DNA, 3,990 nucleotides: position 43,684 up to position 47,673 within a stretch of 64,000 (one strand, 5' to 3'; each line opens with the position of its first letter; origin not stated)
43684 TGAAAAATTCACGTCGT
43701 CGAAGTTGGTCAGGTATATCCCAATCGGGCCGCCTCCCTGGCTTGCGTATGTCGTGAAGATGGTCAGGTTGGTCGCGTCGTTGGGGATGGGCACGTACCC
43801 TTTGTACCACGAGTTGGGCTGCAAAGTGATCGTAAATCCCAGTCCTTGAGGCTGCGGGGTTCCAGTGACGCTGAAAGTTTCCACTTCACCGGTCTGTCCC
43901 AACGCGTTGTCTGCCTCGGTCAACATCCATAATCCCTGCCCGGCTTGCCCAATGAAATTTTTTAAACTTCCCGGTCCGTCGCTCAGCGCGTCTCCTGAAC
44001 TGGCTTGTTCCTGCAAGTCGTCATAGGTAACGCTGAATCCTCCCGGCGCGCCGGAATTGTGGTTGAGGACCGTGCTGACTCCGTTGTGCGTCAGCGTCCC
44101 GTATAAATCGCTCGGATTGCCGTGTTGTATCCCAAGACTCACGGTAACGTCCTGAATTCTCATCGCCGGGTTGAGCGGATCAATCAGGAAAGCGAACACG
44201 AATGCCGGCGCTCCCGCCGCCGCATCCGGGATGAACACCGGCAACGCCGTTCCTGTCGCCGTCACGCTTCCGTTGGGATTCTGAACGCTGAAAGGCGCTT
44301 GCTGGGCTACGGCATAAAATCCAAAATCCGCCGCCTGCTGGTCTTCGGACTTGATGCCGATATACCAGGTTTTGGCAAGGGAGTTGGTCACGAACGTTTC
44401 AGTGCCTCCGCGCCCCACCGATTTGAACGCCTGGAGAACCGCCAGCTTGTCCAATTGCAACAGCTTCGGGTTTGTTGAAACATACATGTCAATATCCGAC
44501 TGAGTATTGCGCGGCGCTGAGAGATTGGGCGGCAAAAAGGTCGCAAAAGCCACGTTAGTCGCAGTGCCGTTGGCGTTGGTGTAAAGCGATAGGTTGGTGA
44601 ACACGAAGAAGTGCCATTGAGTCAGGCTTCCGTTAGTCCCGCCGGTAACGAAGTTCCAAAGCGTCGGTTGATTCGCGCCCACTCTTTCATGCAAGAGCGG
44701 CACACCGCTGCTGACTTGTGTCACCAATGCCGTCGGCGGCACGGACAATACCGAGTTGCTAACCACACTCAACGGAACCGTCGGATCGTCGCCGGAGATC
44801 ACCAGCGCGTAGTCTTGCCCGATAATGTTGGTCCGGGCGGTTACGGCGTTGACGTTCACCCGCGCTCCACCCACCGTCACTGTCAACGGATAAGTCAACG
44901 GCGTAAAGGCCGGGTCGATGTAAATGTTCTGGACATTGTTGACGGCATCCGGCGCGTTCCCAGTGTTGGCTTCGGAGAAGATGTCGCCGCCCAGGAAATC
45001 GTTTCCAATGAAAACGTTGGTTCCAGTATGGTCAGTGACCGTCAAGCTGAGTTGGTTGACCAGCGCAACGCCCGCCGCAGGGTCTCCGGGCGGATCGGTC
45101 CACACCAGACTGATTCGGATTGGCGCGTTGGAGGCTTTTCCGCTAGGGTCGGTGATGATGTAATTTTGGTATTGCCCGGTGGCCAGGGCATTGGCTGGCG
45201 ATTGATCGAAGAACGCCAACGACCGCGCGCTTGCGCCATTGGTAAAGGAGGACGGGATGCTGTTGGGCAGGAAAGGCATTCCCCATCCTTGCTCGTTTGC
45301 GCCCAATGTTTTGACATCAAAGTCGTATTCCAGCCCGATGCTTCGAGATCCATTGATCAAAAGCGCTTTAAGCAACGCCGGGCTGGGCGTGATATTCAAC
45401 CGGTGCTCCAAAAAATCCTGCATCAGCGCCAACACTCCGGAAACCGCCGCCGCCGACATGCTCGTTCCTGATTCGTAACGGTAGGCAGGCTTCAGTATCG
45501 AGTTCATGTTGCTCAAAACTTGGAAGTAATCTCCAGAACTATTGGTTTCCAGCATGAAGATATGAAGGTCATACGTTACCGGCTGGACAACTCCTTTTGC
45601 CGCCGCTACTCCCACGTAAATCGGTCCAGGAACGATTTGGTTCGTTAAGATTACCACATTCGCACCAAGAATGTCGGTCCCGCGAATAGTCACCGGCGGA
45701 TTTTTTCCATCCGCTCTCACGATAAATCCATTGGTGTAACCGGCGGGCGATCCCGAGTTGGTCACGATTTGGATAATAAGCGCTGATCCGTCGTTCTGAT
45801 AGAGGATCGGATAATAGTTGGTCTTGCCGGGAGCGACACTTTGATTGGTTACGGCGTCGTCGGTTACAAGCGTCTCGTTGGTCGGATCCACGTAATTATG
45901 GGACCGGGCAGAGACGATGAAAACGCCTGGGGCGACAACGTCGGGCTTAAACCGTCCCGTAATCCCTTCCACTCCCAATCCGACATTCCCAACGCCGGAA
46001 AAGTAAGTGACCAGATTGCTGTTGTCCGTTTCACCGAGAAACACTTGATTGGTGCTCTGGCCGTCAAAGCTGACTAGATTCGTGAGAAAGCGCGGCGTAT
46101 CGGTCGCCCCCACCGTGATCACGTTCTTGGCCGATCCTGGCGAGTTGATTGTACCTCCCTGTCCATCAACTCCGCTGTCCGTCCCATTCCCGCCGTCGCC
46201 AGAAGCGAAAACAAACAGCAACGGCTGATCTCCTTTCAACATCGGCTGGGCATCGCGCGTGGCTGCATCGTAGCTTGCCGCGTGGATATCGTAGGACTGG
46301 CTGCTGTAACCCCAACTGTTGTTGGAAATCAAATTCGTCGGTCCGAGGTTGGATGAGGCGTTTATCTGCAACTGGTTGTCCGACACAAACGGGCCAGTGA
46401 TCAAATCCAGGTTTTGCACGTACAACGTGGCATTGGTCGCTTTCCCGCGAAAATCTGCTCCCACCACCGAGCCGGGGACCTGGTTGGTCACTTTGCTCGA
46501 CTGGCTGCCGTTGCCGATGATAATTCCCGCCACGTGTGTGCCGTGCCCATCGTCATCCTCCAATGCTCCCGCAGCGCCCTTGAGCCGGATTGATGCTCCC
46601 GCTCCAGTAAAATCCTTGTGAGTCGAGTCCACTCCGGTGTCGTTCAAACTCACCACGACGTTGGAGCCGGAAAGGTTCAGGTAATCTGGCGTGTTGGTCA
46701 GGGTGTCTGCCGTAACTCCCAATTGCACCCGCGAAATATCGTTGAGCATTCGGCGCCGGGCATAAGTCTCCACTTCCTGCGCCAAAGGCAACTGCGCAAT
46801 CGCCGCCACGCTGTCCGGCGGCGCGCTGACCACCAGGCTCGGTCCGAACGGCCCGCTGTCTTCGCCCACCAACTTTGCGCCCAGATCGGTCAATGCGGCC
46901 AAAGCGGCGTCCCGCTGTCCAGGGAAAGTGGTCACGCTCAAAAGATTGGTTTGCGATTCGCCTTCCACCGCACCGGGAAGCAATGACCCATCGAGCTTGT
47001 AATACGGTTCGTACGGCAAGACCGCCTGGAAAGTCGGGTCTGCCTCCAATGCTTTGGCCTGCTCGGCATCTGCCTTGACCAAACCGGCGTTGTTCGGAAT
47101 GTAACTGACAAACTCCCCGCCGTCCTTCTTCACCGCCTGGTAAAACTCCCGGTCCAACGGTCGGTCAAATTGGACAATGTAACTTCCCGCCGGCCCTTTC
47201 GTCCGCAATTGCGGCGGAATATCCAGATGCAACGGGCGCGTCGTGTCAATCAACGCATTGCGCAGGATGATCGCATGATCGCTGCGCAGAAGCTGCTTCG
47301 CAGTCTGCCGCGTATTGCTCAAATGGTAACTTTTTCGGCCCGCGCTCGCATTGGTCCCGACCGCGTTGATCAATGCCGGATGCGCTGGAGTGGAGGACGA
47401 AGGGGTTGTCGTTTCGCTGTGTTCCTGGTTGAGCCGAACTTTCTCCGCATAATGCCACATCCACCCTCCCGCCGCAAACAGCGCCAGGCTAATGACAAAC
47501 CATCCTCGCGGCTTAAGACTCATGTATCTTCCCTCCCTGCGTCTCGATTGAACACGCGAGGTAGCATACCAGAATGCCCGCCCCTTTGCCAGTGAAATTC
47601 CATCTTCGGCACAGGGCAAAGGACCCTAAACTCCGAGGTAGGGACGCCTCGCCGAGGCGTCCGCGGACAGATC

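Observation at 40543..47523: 2326-aa S8 subtilase/P-domain/LamG exoprotein immediately downstream of and co-oriented with the pseudopilin operon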

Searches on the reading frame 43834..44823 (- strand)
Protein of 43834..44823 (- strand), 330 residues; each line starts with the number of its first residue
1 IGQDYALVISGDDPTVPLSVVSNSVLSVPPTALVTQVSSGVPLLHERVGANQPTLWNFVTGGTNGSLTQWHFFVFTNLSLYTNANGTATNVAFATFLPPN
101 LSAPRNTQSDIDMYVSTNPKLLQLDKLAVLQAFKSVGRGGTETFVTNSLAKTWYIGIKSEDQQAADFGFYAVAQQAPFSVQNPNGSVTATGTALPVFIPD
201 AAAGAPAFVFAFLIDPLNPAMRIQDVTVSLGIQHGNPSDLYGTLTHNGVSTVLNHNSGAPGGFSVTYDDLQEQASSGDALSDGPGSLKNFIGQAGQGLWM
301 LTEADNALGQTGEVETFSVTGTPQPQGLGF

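Call 20: search_protein_families(library=pfam, proteins=[window:43834-44823:-], max_evalue=1)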
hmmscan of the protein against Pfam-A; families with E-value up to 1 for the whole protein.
window:43834-44823:- (330 aa): 1 family
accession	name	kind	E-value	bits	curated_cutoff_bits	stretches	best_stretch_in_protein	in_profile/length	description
PF01483.27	P_proprotein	-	0.00023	21.6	21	1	224-320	2-85/86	Proprotein convertase P-domain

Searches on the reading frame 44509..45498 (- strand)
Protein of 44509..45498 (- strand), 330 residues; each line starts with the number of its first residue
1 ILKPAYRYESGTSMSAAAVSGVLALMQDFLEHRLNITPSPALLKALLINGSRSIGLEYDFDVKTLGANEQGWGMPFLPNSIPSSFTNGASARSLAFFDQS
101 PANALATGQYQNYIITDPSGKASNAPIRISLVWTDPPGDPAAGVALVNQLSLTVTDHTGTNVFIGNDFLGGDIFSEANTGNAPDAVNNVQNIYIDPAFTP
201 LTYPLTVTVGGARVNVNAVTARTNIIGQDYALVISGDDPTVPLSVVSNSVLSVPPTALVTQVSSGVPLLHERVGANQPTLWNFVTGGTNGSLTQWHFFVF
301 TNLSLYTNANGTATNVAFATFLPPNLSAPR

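Call 20: search_protein_families(library=pfam, proteins=[window:44509-45498:-], max_evalue=1)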
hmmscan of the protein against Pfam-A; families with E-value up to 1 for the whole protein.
window:44509-45498:- (330 aa): 1 family
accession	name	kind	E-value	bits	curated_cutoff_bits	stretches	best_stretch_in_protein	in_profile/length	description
PF00082.27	Peptidase_S8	-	5.7e-06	26.3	21.8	1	4-57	231-274/288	Subtilase family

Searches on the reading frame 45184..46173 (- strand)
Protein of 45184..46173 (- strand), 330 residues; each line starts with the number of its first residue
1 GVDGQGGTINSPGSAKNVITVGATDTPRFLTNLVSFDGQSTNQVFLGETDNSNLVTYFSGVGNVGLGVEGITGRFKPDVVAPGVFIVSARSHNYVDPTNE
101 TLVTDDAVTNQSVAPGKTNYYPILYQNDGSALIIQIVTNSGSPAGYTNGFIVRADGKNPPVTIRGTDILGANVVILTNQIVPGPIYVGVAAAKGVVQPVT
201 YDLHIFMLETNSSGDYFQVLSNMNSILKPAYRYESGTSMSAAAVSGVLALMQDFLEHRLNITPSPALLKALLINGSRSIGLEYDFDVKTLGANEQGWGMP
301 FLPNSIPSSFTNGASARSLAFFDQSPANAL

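Call 20: search_protein_families(library=pfam, proteins=[window:45184-46173:-], max_evalue=1)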
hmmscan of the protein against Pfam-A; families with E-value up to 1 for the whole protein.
window:45184-46173:- (330 aa): 1 family
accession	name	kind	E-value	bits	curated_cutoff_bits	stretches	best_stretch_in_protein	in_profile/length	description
PF00082.27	Peptidase_S8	-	7.7e-17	62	21.8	2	5-100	160-231/288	Subtilase family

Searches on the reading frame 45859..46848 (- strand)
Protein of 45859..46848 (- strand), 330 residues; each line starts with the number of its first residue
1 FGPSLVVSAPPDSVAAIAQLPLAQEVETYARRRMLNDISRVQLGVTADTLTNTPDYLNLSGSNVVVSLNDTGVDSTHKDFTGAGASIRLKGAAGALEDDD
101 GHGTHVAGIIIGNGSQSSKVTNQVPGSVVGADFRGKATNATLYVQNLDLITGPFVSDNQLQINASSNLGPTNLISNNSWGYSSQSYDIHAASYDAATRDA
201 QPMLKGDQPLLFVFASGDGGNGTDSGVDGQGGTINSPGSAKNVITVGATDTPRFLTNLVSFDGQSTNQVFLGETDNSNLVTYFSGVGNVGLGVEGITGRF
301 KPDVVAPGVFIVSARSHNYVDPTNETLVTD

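Call 20: search_protein_families(library=pfam, proteins=[window:45859-46848:-], max_evalue=1)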
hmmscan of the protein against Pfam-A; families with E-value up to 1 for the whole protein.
window:45859-46848:- (330 aa): 2 families
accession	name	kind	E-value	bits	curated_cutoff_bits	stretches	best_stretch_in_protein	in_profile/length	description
PF00082.27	Peptidase_S8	-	1e-27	97.6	21.8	1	61-325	1-231/288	Subtilase family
PF19147.5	DUF5829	-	0.21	11.7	33.8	1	28-67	164-203/265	Family of unknown function (DUF5829)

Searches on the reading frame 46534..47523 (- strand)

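Call 20: search_protein_families(library=pfam, proteins=[window:46534-47523:-], max_evalue=1)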
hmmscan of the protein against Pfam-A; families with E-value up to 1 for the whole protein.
window:46534-47523:- (330 aa): 2 families
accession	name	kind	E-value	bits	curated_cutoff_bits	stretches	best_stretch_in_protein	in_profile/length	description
PF00082.27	Peptidase_S8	-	0.14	11.9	21.8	1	286-330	1-59/288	Subtilase family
PF19147.5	DUF5829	-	0.2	11.7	33.8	1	253-292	164-203/265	Family of unknown function (DUF5829)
